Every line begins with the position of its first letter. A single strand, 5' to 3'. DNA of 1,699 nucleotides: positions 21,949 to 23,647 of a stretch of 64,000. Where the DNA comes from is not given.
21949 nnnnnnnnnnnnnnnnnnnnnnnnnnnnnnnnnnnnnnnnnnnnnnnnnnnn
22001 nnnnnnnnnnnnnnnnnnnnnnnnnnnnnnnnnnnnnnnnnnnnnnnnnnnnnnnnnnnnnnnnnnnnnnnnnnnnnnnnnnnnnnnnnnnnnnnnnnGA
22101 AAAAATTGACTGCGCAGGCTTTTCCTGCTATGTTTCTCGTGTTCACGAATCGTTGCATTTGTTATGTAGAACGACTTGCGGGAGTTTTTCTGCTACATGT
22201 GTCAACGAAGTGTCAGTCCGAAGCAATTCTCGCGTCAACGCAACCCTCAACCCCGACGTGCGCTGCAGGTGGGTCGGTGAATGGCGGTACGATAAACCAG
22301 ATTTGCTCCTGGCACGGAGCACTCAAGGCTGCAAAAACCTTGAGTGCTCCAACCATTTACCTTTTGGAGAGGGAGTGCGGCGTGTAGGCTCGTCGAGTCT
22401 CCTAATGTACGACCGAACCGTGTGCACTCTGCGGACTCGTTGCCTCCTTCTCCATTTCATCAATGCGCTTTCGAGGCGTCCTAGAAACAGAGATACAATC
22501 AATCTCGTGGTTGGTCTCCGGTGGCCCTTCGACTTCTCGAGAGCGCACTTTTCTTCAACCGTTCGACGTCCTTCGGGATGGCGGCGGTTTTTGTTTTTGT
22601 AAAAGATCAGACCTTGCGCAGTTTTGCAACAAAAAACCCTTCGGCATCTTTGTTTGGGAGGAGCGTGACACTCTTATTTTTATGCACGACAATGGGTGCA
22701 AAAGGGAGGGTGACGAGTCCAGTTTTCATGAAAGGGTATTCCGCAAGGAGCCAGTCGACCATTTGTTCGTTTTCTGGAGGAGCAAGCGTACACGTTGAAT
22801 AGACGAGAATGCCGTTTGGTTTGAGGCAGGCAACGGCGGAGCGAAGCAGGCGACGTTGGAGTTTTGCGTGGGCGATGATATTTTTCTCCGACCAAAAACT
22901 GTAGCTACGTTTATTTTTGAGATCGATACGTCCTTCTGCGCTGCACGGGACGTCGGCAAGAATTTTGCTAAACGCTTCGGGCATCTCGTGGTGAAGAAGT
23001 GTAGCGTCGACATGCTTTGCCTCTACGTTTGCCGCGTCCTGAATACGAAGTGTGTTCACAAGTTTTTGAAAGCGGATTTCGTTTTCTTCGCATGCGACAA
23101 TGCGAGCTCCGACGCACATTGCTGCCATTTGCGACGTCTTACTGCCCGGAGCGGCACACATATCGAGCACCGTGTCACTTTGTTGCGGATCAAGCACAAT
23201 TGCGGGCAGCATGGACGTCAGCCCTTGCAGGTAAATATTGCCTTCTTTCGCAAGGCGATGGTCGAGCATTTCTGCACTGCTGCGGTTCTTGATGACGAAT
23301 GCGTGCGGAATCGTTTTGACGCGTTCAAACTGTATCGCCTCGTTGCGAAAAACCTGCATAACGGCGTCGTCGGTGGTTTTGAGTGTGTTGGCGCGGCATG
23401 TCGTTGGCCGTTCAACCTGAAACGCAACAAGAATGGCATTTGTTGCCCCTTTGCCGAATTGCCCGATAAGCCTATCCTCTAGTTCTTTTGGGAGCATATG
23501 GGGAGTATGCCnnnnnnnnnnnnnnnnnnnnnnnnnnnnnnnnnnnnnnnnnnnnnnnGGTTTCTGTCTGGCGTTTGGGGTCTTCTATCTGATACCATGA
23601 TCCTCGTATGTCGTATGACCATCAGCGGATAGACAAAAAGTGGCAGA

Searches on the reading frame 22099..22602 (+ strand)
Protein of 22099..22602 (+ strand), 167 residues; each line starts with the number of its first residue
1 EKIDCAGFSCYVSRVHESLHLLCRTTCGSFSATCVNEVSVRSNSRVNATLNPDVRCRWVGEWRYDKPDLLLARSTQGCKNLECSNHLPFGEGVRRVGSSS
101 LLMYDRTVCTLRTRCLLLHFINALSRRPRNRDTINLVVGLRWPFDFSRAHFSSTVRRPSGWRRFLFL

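Call 7: search_protein_families(library=pfam, proteins=[window:22153-22602:+], max_evalue=0.01)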
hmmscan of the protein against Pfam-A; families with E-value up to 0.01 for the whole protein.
window:22153-22602:+ (149 aa): 0 families

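Call 66: search_protein_representatives(protein=window:22099-22602:+)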
Query: 167 residues. Proteins with E-value up to 0.001 (for the whole library): 2; up to 1e-10: 0; up to 1e-30: 0. The best 2 are listed.
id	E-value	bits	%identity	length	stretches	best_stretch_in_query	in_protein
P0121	5.9e-05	39.2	32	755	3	45-80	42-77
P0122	9.0e-04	35.3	41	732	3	43-71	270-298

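Call 69: search_protein_families(library=pfam, proteins=[P0121, P0122], max_evalue=0.01)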
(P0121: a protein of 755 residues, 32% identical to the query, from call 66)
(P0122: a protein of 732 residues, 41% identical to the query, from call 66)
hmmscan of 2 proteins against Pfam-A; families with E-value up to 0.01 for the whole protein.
P0121 (755 aa): 3 families
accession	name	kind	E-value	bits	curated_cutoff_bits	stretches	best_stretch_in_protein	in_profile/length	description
PF13385.13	Laminin_G_3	-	1.2e-70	237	27.6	3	589-747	9-150/151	Concanavalin A-like lectin/glucanases superfamily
PF02973.23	Sialidase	-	1.8e-06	28.1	26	0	477-499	161-183/189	Sialidase, N-terminal domain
PF02210.31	Laminin_G_2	-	0.0054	17.6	22.9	0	193-231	47-85/126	Laminin G domain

P0122 (732 aa): 5 families
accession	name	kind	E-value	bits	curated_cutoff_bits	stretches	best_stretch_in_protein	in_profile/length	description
PF13385.13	Laminin_G_3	-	4.4e-83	277.3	27.6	3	561-724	1-150/151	Concanavalin A-like lectin/glucanases superfamily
PF00354.24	Pentaxin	-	9e-11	42.3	25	2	109-266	11-170/194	Pentaxin family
PF02210.31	Laminin_G_2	-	2e-10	41.7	22.9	1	632-713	36-122/126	Laminin G domain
PF02973.23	Sialidase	-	2.4e-09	37.4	26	1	632-725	87-182/189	Sialidase, N-terminal domain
PF00054.30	Laminin_G_1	-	0.0014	19.3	24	0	635-712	40-123/131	Laminin G domain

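Call 72: search_protein_families(library=pfam, proteins=[window:22099-22602:+], max_evalue=10)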
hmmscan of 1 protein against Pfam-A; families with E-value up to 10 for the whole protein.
window:22099-22602:+ (167 aa): 0 families

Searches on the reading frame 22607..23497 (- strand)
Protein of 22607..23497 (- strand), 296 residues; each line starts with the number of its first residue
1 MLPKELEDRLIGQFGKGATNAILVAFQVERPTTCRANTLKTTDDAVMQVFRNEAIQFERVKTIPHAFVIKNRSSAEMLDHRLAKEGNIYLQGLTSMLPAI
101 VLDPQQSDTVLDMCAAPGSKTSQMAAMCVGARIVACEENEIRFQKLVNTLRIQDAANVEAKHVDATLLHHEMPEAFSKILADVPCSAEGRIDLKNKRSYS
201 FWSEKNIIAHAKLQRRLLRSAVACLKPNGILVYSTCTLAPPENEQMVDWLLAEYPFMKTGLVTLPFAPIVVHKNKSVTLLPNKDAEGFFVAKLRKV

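Call 7: search_protein_families(library=pfam, proteins=[window:22607-23497:-], max_evalue=0.01)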
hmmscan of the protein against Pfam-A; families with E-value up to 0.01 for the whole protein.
window:22607-23497:- (296 aa): 7 families
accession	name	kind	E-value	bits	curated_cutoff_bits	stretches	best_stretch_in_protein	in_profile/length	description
PF01189.24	Methyltr_RsmB-F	-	6.8e-42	143.8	27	1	99-294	1-199/199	16S rRNA methyltransferase RsmB/F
PF22458.1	RsmF-B_ferredox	-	2.9e-07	30.9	27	1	3-72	2-70/74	Methyltr_RsmF/B-like, ferredoxin-like domain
PF01728.25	FtsJ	-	1.1e-06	29.1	24.1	1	106-240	21-142/181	FtsJ-like methyltransferase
PF17125.10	Methyltr_RsmF_N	-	8.1e-06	26.6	34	1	2-91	1-84/86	N-terminal domain of 16S rRNA methyltransferase RsmF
PF13847.12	Methyltransf_31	-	0.0011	19.1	27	1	107-237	4-113/145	Methyltransferase domain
PF13489.12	Methyltransf_23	-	0.0014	18.8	27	1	104-251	20-134/164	Methyltransferase domain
PF02390.23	Methyltransf_4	-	0.0082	16.1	24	0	108-178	3-75/173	Putative methyltransferase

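Call 12: find_related_loci(query=window:22607-23497:-, collection=genome_contigs, flank=4000)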
Query window:22607-23497:- (296 aa) in genome_contigs; peptide patterns used: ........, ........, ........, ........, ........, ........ (x = any residue, [..] = any of these).
49 stretches matched a pattern; 9 encode a relative of the query (tblastn E <= 1e-3); 9 distinct loci.
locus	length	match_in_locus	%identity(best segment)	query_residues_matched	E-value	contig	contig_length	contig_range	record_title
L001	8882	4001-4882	67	2-295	2e-128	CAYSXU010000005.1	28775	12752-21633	MAG TPA_asm: uncultured Gammaproteobacteria bacterium isolate SRP062349_co5_332 genome assembly, contig: NODE_425_length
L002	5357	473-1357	64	2-295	6e-126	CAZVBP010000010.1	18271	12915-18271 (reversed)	MAG TPA_asm: uncultured Gammaproteobacteria bacterium isolate SRP278252_co2_354 genome assembly, contig: NODE_6280_lengt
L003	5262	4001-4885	64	2-295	9e-126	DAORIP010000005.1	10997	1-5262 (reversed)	MAG TPA_asm: bacterium isolate AMR_MDS_5574 NODE_1019_length_10997_cov_5.114239, whole genome shotgun sequence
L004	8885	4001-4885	63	1-295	5e-123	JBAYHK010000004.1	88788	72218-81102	MAG: Patescibacteria group bacterium isolate SO_2016_GW1_148 scaffold00595_OW334_2016, whole genome shotgun sequence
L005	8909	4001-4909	60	2-296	3e-119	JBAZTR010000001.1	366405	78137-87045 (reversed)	MAG: Patescibacteria group bacterium isolate SO_2017_GW1_208 NODE_201_length_366405_cov_3.417661_OW334_2017, whole genom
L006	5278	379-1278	61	2-295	7e-117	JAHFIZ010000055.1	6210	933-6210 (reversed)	MAG: Candidatus Uhrbacteria bacterium isolate nzgw374 NODE_16370_length_6211_cov_2.898358, whole genome shotgun sequence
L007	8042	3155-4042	58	2-296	6e-113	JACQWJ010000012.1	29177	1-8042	MAG: Candidatus Uhrbacteria bacterium isolate NC_groundwater_1486_Ag_S-0.65um_58_36 S_p65_S5_coassembly_k141_1523166, wh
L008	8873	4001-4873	57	5-294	2e-111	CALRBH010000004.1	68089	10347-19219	MAG: Candidatus Uhrbacteria bacterium RIFOXYB12_FULL_58_10 isolate ZH-03nov15-118 genome assembly, contig: ZH-3nov15-C22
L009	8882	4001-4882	64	2-295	2e-121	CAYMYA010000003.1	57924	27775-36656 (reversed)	MAG TPA_asm: uncultured Gammaproteobacteria bacterium isolate SRP192515_co2_178 genome assembly, contig: NODE_320_length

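Call 21: find_related_loci(query=window:22607-23497:-, collection=metagenome_contigs, flank=3500)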
Query window:22607-23497:- (296 aa) in metagenome_contigs; peptide patterns used: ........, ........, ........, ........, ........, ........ (x = any residue, [..] = any of these).
76 stretches matched a pattern; 5 encode a relative of the query (tblastn E <= 1e-3); 5 distinct loci.
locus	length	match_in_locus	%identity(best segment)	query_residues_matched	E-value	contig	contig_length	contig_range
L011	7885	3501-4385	63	1-295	2e-123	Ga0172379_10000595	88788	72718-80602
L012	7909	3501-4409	60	2-296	2e-119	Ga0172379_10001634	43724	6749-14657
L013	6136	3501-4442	58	2-295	4e-119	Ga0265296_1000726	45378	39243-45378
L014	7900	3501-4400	61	2-295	1e-117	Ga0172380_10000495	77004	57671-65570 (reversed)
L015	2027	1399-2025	67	2-209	9e-96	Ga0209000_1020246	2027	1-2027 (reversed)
